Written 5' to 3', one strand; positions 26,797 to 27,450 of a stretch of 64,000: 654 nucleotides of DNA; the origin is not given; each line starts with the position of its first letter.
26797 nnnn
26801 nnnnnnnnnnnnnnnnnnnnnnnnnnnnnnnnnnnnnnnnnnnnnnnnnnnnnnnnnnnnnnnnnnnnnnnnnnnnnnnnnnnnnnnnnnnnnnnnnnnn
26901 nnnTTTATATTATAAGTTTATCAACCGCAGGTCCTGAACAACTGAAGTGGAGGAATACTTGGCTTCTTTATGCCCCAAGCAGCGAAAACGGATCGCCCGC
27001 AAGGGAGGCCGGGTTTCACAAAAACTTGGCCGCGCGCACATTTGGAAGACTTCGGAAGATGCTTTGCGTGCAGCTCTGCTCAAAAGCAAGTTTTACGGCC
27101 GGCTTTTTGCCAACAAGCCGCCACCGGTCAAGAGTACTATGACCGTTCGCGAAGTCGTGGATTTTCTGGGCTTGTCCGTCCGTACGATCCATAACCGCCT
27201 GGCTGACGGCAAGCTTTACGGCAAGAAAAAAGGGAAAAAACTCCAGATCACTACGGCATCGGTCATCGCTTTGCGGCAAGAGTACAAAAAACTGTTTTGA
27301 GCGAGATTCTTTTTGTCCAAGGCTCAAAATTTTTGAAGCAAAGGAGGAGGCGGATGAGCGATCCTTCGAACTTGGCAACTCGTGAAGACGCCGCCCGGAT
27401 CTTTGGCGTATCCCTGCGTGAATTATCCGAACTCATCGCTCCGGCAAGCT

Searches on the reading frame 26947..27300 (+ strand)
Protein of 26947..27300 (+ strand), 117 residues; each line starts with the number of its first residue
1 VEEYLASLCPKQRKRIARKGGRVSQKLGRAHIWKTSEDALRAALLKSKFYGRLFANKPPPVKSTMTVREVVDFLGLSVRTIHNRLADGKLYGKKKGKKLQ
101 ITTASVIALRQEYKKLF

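Call 68: search_protein_families(library=pfam, proteins=[window:26947-27300:+], max_evalue=0.001)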
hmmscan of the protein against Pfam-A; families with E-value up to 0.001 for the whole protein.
window:26947-27300:+ (117 aa): 1 family
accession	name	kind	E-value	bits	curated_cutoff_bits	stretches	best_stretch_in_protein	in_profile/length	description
PF12728.13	HTH_17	-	7.2e-07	29.8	27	1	65-112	2-49/51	Helix-turn-helix domain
